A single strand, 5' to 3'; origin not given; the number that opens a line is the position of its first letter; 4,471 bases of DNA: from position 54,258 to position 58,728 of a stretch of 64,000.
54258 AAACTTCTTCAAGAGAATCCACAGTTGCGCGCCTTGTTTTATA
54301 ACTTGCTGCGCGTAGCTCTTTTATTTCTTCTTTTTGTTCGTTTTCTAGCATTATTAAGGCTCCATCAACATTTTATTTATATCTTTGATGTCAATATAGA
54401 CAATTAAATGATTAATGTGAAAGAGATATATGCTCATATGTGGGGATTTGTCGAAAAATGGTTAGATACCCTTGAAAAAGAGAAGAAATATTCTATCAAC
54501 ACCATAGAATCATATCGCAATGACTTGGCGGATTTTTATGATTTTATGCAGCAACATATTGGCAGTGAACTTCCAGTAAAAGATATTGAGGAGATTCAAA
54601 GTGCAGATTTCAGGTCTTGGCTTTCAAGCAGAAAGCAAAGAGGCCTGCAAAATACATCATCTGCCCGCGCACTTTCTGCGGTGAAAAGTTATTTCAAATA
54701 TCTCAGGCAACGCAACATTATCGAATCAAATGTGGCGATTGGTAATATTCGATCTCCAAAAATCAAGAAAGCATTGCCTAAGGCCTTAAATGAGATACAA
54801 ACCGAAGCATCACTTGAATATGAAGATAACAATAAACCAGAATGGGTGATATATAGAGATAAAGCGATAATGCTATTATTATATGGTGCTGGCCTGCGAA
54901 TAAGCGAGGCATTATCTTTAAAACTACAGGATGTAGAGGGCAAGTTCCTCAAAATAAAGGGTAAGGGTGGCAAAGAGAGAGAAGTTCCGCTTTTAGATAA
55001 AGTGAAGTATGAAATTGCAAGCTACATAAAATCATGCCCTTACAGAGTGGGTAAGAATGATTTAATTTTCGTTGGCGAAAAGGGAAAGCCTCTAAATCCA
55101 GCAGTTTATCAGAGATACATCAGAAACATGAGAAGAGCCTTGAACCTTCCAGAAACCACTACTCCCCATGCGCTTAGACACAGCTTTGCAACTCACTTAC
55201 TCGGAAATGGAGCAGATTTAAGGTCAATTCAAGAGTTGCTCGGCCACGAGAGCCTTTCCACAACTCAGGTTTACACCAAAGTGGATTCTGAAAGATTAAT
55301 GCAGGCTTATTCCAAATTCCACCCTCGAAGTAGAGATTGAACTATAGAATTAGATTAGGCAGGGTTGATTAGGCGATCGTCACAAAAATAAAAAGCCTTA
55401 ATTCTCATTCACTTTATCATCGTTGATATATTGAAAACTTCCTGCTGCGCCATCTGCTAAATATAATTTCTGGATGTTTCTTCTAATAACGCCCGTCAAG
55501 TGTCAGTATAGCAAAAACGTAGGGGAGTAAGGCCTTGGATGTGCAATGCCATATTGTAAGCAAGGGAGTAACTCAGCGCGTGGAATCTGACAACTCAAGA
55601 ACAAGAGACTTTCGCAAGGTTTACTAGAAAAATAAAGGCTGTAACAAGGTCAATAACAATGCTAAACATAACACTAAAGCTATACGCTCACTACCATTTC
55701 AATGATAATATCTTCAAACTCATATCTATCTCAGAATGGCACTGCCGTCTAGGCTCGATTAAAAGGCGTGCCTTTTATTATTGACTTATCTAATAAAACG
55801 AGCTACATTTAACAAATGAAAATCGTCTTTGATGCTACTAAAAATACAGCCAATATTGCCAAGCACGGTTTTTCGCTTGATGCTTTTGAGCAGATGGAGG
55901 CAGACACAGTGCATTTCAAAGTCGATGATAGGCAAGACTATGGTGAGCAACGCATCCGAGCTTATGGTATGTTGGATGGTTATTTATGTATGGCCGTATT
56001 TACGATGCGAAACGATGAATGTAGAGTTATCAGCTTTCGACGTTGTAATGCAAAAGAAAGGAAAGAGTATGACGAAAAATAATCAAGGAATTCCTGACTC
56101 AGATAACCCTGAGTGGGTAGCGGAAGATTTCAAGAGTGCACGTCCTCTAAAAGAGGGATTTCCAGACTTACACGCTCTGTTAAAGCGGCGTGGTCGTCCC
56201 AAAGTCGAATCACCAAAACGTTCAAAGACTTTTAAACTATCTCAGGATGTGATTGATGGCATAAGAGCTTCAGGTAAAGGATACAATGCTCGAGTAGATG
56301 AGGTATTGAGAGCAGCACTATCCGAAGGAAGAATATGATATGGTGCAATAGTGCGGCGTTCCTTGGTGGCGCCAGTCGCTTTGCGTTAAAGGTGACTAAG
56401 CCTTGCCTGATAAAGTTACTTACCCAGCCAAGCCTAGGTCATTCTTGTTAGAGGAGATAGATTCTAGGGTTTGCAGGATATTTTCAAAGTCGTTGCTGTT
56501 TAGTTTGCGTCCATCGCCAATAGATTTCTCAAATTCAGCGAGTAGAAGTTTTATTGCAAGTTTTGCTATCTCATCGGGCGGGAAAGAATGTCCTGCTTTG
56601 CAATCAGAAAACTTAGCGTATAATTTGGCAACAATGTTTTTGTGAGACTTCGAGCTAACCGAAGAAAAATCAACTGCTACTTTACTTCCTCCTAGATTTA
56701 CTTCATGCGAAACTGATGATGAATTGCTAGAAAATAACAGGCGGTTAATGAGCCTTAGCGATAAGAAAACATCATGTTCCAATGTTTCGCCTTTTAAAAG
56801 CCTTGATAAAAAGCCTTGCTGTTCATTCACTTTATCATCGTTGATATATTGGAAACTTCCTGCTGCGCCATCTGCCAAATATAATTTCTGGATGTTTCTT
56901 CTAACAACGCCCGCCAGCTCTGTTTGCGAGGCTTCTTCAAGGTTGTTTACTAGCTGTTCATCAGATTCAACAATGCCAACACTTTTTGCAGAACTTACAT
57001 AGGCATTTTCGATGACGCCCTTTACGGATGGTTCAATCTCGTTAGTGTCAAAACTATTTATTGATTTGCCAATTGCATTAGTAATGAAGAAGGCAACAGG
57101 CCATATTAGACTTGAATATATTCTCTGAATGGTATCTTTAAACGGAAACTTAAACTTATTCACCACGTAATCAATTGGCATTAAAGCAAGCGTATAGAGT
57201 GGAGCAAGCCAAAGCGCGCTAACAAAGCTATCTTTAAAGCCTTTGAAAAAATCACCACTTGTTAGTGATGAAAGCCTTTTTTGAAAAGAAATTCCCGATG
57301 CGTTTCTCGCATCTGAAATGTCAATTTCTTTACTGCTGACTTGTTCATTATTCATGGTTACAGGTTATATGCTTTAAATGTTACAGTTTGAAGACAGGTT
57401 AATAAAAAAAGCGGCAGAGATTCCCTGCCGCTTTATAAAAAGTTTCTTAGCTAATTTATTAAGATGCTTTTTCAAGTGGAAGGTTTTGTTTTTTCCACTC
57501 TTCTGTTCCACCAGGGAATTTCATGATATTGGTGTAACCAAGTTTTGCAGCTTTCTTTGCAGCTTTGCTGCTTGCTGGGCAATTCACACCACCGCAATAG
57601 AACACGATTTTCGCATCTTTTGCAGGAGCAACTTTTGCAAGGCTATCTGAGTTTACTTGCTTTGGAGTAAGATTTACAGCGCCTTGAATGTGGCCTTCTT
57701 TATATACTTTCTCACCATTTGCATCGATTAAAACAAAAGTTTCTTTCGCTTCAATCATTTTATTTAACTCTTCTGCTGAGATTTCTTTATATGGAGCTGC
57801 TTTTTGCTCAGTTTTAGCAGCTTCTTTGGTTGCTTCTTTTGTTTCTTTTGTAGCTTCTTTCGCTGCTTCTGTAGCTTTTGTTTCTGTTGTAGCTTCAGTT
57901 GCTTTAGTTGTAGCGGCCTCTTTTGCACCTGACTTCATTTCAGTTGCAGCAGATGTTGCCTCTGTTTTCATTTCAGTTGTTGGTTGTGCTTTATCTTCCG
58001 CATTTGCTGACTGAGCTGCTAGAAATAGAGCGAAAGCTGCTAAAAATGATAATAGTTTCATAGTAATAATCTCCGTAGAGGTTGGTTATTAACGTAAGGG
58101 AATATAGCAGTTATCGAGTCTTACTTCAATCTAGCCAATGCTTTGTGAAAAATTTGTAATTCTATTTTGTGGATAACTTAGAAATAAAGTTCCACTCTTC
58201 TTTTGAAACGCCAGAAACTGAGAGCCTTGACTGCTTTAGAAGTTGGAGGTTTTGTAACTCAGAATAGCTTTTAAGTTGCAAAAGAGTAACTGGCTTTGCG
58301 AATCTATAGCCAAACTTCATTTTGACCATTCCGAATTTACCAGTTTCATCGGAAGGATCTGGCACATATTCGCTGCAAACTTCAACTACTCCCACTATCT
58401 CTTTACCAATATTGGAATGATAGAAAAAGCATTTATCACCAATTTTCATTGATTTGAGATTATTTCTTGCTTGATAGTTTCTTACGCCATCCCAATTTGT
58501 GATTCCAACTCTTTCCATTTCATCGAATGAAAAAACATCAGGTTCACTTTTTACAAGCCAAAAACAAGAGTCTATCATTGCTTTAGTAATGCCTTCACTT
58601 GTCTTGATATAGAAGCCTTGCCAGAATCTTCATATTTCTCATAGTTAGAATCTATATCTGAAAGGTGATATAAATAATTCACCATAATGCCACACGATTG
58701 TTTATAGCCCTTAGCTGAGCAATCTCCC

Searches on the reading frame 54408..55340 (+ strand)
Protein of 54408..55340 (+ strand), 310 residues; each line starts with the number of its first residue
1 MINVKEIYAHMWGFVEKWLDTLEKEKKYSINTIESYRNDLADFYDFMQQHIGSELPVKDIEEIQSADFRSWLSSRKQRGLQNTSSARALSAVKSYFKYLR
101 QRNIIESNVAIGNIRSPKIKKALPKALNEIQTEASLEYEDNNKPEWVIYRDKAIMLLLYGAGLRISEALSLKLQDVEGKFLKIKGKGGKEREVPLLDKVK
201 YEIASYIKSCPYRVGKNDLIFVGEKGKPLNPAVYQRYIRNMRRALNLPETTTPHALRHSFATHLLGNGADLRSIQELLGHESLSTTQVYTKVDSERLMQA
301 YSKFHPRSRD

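Call 66: search_protein_families(library=pfam, proteins=[window:54408-55340:+], max_evalue=0.001)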
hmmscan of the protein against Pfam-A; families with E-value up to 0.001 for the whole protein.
window:54408-55340:+ (310 aa): 4 families
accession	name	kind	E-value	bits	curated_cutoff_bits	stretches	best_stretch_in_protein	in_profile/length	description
PF00589.27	Phage_integrase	-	3.6e-41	141.2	27.1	1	149-295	22-171/172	Phage integrase family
PF02899.23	Phage_int_SAM_1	-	3.6e-19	69.3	22.3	1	15-102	1-82/83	Phage integrase, N-terminal SAM-like domain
PF13495.12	Phage_int_SAM_4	-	1.1e-07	32.6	27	1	15-104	2-83/85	Phage integrase, N-terminal SAM-like domain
PF13102.12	Phage_int_SAM_5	-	2.3e-06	28.3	22.3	1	14-109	5-92/98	Phage integrase SAM-like domain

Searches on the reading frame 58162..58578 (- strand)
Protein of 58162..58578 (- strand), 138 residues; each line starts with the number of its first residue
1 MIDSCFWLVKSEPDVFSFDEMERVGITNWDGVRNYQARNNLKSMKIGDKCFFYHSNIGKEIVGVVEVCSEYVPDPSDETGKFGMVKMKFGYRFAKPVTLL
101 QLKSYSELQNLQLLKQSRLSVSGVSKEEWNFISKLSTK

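Call 66: search_protein_families(library=pfam, proteins=[window:58162-58578:-], max_evalue=0.001)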
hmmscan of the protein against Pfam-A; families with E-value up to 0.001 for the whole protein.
window:58162-58578:- (138 aa): 1 family
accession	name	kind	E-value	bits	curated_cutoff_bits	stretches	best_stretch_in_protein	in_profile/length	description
PF01878.24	EVE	-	2.2e-43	148.2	23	1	6-134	2-144/145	EVE domain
